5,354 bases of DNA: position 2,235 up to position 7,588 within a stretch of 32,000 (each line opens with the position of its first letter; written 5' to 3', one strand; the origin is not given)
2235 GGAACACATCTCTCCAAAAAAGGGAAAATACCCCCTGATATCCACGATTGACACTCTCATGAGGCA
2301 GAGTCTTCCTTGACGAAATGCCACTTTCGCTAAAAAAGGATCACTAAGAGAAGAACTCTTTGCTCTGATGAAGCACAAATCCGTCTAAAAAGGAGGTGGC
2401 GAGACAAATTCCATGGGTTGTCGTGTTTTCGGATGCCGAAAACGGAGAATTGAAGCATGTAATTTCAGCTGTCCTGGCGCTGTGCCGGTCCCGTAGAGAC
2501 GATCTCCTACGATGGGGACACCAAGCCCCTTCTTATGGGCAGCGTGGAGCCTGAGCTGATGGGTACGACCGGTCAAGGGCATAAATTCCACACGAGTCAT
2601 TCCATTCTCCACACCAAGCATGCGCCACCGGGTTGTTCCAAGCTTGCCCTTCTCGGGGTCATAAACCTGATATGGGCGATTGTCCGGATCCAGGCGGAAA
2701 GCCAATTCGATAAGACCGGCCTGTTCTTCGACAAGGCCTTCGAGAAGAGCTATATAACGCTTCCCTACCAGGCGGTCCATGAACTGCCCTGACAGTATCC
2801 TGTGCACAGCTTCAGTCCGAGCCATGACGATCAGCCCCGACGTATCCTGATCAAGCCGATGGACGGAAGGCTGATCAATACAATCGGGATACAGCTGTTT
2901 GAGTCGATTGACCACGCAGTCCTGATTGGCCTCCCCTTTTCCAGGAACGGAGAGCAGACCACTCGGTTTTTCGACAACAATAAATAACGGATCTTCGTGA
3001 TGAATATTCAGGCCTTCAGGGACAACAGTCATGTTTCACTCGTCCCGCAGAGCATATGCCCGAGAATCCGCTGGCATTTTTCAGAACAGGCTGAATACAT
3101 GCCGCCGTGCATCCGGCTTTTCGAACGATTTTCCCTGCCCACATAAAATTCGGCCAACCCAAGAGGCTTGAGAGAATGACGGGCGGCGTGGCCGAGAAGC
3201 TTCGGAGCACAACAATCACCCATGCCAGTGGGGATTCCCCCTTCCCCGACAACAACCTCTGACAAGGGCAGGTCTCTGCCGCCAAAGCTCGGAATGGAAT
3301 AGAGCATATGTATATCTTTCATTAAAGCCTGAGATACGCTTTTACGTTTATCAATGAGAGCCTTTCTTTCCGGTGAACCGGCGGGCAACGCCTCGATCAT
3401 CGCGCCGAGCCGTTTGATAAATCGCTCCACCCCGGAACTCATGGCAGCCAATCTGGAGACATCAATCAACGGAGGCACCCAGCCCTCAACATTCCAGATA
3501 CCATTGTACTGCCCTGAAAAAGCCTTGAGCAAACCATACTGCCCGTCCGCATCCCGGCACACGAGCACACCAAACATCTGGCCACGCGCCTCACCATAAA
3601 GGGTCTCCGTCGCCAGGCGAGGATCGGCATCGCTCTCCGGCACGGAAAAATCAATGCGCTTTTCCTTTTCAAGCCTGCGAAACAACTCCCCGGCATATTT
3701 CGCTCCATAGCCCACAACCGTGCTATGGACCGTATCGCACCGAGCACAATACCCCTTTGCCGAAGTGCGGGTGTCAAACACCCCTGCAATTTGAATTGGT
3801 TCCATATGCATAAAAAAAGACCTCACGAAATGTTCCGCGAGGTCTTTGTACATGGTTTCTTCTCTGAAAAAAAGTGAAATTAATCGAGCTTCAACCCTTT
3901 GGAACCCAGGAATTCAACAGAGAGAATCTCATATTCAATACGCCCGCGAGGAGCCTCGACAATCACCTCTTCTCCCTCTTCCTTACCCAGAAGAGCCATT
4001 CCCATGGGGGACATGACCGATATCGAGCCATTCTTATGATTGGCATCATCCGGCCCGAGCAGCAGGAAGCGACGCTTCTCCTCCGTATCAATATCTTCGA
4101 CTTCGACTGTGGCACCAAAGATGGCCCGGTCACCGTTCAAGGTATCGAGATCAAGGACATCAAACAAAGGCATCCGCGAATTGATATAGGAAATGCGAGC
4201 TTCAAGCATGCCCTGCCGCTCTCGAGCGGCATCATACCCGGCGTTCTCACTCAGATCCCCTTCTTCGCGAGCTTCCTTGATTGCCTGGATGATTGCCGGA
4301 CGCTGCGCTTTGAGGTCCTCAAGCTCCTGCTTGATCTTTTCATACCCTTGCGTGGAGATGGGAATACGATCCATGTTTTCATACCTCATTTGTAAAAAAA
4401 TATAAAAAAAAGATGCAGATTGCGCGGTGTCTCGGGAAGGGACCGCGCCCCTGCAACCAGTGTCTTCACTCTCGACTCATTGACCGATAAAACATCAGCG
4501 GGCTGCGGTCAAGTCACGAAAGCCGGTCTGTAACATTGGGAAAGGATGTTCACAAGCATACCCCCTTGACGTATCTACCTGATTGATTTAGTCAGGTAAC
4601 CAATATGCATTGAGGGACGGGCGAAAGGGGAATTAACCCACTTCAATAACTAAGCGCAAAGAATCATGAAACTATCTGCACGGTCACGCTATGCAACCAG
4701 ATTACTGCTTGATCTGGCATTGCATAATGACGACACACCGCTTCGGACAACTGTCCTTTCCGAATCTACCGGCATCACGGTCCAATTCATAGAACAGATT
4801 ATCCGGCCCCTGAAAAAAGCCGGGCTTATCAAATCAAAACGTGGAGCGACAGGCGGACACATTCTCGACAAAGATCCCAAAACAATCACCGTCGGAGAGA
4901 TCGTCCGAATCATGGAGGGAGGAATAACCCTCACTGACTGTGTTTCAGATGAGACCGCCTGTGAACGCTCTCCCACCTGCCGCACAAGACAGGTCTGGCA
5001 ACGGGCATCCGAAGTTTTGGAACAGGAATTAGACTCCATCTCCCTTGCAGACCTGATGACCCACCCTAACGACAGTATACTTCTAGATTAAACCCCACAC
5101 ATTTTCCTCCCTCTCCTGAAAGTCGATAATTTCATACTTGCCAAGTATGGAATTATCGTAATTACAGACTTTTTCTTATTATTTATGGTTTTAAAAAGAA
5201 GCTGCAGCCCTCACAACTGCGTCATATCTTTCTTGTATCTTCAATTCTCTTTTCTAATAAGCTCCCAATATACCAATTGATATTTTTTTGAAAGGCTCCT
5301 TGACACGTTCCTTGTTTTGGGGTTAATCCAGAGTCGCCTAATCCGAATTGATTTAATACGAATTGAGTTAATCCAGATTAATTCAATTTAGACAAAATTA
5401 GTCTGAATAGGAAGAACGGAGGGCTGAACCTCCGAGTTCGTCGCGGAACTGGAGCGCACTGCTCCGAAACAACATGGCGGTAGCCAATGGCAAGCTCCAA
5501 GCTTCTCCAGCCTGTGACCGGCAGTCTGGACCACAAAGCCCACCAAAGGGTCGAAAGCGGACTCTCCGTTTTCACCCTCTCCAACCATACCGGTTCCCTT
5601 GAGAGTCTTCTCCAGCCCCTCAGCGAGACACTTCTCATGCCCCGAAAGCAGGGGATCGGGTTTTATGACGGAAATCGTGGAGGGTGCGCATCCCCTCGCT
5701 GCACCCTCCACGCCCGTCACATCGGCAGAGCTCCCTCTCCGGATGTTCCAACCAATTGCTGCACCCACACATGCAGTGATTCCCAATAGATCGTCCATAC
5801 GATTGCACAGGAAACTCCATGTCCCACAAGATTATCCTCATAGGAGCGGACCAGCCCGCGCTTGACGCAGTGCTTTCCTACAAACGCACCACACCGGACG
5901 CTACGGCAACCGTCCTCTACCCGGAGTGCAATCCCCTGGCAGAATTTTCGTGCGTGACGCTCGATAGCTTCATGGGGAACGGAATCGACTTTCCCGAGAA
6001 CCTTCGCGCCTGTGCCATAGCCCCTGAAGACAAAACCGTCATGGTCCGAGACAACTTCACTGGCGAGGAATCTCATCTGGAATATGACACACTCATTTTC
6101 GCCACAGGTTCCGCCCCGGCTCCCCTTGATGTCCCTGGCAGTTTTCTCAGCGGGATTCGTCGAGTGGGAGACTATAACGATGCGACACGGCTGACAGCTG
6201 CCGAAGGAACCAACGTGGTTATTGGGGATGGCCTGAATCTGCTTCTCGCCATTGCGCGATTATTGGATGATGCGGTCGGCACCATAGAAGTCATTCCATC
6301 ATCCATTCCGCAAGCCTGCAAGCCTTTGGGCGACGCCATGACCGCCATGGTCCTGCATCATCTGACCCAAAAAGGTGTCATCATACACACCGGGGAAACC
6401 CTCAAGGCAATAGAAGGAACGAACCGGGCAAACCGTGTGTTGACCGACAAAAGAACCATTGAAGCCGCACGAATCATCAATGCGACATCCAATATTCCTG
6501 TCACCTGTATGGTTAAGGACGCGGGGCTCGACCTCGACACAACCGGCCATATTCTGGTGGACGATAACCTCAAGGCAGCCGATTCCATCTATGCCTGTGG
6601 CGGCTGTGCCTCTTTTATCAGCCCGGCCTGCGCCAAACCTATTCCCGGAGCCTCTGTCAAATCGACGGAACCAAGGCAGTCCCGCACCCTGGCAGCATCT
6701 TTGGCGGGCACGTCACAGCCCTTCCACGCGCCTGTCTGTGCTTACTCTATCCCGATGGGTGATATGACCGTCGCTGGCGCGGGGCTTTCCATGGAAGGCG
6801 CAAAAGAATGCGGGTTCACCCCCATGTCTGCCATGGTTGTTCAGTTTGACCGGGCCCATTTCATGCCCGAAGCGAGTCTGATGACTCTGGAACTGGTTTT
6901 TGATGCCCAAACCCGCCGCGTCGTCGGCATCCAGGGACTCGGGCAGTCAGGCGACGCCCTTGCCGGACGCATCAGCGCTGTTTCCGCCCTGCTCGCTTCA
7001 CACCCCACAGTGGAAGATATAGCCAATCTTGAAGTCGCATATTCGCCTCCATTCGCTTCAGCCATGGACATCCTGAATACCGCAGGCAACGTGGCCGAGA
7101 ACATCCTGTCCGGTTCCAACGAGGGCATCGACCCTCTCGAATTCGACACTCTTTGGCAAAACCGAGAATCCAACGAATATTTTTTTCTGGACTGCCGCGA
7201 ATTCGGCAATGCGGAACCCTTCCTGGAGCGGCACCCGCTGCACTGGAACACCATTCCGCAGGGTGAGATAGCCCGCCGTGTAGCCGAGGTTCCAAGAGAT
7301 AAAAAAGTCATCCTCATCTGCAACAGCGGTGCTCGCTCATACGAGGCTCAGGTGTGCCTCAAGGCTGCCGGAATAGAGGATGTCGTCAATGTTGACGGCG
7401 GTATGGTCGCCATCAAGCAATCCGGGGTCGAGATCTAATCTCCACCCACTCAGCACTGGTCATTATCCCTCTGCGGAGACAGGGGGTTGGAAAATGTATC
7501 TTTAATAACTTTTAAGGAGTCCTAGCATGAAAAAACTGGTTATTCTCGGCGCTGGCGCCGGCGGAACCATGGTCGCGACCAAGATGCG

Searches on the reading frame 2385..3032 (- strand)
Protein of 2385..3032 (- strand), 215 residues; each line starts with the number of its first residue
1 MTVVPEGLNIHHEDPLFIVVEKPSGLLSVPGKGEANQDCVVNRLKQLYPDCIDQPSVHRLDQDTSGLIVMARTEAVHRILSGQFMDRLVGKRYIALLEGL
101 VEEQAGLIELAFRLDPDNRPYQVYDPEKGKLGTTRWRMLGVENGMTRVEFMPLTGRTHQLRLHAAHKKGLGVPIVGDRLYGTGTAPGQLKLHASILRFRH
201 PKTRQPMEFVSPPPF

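Call 54: search_protein_families(library=pfam, proteins=[window:2385-3032:-], max_evalue=0.00001)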
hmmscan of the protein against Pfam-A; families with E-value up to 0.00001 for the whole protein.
window:2385-3032:- (215 aa): 1 family
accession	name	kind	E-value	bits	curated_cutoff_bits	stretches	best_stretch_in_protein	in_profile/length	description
PF00849.27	PseudoU_synth_2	-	3e-26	92.9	26.8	1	17-166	2-152/152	RNA pseudouridylate synthase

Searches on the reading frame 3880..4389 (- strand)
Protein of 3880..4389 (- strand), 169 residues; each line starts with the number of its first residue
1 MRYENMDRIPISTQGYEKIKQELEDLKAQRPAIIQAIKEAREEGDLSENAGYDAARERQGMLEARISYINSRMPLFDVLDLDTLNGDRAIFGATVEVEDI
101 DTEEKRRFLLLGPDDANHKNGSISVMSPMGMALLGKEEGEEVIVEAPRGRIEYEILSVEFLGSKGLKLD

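Call 54: search_protein_families(library=pfam, proteins=[window:3880-4389:-], max_evalue=0.00001)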
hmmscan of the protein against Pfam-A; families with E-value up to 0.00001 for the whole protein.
window:3880-4389:- (169 aa): 2 families
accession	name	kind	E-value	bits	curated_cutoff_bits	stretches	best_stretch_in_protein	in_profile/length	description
PF03449.20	GreA_GreB_N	-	7.2e-27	93.8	24.5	1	9-73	1-66/71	Transcription elongation factor, N-terminal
PF01272.25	GreA_GreB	-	6.1e-25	87.4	26.9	1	86-159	3-76/77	Transcription elongation factor, GreA/GreB, C-term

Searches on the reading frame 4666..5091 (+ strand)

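Call 54: search_protein_families(library=pfam, proteins=[window:4666-5091:+], max_evalue=0.00001)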
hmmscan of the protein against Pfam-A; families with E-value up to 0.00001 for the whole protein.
window:4666-5091:+ (141 aa): 1 family
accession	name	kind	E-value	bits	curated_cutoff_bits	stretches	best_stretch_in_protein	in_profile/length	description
PF02082.26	Rrf2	-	5.8e-39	133.7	30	1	3-132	1-131/132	Iron-dependent Transcriptional regulator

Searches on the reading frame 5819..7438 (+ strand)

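Call 54: search_protein_families(library=pfam, proteins=[window:5819-7438:+], max_evalue=0.00001)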
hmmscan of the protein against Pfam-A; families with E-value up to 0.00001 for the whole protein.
window:5819-7438:+ (539 aa): 3 families
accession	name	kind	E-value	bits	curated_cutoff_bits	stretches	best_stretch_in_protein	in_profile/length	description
PF07992.20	Pyr_redox_2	-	5.2e-26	92.2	26.1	1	52-264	63-277/291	Pyridine nucleotide-disulphide oxidoreductase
PF00581.25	Rhodanese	-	2.2e-09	38.1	22.2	1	443-534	3-101/102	Rhodanese-like domain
PF02852.28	Pyr_redox_dim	-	3.5e-09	37.3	25.3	1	315-416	8-106/110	Pyridine nucleotide-disulphide oxidoreductase, dimerisation domain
